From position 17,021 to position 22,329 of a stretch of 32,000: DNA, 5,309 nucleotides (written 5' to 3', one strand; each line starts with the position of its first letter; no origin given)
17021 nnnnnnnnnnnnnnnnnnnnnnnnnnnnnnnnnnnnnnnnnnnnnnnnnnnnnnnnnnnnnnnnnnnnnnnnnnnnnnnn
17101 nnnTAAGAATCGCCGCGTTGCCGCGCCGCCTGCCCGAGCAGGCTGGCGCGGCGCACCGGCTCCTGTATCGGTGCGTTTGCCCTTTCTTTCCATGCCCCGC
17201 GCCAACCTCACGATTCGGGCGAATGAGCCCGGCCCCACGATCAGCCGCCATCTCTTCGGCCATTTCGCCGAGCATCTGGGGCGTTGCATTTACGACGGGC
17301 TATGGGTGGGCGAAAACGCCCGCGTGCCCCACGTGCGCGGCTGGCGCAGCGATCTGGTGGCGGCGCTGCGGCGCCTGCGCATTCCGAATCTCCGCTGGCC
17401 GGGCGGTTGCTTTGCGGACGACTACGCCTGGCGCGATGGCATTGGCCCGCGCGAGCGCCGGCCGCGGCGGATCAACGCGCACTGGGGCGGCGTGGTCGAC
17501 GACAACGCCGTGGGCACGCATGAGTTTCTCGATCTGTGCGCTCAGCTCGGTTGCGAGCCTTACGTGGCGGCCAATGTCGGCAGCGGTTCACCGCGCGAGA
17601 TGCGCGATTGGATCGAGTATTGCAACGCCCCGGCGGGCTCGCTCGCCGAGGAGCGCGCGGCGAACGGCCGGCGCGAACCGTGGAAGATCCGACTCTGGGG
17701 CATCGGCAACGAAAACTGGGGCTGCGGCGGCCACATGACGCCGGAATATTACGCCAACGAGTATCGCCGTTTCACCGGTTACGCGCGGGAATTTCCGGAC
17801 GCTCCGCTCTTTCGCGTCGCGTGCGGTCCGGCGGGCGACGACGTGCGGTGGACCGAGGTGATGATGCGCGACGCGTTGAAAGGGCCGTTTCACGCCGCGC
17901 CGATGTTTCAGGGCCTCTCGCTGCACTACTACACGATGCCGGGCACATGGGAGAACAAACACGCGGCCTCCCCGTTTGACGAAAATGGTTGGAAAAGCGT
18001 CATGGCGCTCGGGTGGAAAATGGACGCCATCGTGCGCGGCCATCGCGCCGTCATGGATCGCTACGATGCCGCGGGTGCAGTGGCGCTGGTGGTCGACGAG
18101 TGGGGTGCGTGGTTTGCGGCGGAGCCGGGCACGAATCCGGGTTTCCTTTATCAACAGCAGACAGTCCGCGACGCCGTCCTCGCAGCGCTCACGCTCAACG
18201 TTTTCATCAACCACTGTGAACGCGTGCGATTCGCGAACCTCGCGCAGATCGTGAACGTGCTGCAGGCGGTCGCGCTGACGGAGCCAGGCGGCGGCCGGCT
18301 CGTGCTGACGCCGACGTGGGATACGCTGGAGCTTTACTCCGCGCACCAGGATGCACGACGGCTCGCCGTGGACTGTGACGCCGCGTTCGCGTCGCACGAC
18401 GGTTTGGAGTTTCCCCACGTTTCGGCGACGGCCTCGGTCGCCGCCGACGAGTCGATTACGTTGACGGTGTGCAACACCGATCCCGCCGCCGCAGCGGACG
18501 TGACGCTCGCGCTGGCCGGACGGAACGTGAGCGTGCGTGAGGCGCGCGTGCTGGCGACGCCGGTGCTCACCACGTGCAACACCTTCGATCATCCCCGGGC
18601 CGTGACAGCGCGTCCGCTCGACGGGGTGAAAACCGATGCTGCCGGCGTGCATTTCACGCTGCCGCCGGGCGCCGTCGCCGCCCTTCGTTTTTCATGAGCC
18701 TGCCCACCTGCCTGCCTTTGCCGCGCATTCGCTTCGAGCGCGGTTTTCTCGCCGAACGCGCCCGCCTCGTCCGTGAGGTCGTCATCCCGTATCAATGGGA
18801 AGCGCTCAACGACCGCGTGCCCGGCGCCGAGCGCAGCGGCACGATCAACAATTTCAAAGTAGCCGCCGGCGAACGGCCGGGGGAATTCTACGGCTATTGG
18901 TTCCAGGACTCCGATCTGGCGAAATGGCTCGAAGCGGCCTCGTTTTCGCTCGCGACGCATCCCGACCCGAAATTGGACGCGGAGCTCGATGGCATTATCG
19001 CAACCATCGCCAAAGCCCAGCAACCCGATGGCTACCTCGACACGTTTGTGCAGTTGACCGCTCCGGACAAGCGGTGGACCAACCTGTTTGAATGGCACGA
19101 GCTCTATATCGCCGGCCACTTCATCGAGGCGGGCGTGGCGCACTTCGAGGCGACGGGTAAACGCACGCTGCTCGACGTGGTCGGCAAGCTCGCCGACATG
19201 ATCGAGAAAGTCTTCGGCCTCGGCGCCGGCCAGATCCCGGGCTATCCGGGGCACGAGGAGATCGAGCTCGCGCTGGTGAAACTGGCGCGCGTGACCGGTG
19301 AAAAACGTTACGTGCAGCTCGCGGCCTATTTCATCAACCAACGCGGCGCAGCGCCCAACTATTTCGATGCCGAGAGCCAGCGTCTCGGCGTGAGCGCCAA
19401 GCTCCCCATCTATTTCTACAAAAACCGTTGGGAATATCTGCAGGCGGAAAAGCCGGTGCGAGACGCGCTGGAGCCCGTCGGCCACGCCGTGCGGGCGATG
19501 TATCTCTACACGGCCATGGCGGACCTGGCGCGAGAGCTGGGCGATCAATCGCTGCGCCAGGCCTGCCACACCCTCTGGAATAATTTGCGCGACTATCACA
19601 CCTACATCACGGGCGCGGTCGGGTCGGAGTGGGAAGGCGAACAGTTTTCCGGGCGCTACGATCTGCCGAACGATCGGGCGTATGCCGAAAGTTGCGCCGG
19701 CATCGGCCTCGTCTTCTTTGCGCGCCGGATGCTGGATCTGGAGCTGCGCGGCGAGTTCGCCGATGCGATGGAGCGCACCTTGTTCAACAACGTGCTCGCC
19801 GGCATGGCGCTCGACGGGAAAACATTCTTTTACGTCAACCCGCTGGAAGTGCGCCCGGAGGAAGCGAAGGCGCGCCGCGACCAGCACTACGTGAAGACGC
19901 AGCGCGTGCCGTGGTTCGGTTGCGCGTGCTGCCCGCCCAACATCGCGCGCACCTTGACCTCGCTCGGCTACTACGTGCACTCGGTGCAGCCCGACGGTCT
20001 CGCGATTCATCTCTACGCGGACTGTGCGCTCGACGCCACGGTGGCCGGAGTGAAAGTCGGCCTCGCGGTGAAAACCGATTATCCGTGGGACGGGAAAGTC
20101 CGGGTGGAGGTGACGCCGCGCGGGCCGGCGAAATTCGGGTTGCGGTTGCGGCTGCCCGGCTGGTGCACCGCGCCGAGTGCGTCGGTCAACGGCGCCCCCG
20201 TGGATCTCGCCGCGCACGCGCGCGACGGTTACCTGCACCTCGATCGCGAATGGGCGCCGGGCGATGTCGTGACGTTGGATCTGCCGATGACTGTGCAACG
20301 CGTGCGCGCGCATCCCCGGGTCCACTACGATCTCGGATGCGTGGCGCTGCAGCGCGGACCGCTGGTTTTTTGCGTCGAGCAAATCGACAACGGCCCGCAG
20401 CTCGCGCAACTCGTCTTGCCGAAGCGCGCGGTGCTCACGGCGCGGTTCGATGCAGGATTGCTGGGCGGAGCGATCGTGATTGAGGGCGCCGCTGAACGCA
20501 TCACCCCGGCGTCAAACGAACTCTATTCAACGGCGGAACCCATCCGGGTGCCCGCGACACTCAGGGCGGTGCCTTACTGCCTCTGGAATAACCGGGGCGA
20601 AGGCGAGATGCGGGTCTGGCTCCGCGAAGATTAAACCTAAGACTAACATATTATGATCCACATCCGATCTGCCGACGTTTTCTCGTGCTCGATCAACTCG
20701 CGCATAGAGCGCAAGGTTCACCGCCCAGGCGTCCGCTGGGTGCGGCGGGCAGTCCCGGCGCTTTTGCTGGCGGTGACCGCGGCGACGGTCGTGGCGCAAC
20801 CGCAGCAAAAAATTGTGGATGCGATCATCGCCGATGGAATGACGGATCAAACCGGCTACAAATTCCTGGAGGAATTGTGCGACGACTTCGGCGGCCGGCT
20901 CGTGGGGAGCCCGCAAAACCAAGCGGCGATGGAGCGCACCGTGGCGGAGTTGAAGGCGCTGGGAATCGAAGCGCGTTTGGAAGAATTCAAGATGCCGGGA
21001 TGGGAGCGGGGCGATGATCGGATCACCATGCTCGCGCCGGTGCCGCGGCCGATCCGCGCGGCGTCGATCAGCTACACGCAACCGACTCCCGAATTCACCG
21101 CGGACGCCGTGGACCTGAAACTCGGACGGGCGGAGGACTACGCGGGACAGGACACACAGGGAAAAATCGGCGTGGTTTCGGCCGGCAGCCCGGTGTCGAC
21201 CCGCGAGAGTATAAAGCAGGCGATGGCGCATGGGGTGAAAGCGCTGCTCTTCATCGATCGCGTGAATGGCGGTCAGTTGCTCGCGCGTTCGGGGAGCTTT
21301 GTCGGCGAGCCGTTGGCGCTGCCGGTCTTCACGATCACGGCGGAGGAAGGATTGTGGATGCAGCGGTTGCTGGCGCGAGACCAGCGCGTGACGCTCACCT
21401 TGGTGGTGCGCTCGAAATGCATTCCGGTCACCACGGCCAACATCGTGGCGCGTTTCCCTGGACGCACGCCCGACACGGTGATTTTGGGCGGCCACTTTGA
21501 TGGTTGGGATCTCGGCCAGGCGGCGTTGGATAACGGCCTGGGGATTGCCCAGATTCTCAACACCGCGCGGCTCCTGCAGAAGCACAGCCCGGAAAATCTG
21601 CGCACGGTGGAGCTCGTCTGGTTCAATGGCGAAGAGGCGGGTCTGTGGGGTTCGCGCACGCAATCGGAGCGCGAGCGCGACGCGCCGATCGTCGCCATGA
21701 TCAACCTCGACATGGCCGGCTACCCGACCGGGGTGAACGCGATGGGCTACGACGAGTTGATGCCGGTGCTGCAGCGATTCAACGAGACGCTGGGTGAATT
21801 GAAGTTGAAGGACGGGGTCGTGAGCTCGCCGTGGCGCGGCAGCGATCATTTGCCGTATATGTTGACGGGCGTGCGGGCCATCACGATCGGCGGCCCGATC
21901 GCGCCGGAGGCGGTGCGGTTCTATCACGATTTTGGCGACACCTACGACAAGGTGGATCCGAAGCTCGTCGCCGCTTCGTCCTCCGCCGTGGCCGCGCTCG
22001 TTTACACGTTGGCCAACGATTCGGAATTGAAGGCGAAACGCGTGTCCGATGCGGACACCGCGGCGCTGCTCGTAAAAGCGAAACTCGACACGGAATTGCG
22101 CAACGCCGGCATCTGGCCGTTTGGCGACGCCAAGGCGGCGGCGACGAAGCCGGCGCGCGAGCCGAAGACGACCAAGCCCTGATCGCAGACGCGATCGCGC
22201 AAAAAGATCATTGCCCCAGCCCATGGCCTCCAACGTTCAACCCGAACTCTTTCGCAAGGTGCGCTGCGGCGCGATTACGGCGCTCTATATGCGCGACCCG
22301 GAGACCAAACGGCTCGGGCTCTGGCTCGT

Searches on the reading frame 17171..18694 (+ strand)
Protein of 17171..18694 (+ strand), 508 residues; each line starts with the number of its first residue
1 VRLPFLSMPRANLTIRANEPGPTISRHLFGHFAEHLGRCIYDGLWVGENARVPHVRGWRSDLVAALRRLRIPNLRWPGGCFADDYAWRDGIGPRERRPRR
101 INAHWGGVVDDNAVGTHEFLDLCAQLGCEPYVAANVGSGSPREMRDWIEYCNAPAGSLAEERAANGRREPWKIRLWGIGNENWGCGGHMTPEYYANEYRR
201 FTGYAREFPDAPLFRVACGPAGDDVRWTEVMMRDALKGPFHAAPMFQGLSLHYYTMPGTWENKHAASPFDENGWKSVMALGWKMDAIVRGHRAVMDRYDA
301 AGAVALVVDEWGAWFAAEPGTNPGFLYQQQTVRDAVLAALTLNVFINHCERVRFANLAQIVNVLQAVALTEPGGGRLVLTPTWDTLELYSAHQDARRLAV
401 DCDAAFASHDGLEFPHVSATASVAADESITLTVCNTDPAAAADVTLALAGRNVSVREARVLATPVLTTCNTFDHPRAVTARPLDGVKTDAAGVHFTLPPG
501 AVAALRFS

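Call 13: search_protein_families(library=pfam, proteins=[window:17171-18694:+], max_evalue=0.001)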
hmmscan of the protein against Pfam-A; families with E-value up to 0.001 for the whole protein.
window:17171-18694:+ (508 aa): 2 families
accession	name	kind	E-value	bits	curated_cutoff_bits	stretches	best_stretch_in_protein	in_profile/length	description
PF06964.18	Alpha-L-AF_C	-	3.1e-37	128.8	27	1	309-499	1-163/165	Alpha-L-arabinofuranosidase C-terminal domain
PF22848.2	ASD1_dom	-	0.00011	22.3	22.2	0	74-135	11-76/239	Alpha-L-arabinofuranosidase 1 domain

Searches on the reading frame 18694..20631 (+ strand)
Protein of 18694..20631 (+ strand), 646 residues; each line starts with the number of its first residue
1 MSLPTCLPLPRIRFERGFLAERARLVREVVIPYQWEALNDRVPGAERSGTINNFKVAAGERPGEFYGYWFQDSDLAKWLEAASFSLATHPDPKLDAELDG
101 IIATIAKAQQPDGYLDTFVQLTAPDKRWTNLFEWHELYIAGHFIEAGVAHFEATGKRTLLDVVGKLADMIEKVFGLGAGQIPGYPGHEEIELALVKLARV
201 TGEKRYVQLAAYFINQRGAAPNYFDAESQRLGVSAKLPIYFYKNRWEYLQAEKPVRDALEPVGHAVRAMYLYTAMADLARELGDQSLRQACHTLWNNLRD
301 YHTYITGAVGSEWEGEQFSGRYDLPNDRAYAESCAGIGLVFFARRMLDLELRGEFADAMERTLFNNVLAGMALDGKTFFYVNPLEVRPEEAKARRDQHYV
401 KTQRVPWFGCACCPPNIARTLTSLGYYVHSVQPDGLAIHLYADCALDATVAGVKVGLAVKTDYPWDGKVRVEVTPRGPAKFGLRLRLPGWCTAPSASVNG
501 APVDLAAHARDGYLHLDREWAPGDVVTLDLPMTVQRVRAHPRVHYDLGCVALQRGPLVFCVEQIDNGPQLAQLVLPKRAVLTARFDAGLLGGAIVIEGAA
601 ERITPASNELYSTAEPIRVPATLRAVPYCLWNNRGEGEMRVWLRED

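Call 13: search_protein_families(library=pfam, proteins=[window:18694-20631:+], max_evalue=0.001)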
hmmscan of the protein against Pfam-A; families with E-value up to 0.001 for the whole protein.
window:18694-20631:+ (646 aa): 3 families
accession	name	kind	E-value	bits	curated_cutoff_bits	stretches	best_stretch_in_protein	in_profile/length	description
PF07944.18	Beta-AFase-like_GH127_cat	-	7e-101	338.4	24.9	1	13-425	3-375/376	Beta-L-arabinofuranosidase, GH127 catalytic domain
PF20737.2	Glyco_hydro127C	-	6.5e-26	90.3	23.7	1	534-644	1-71/71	Glycoside hydrolase family 127 C-terminal domain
PF20736.2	Glyco_hydro127M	-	1.9e-24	86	24.2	1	436-532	2-95/95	Beta-L-arabinofuranosidase, GH127 middle domain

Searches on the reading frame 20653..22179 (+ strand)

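Call 13: search_protein_families(library=pfam, proteins=[window:20653-22179:+], max_evalue=0.001)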
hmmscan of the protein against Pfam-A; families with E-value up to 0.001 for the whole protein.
window:20653-22179:+ (509 aa): 2 families
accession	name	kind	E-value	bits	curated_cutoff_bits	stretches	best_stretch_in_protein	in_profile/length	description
PF04389.22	Peptidase_M28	-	8.1e-30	104.4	21.3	1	263-449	1-192/193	Peptidase family M28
PF02225.27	PA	-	3.5e-05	24.3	23.9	1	158-234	13-93/95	PA domain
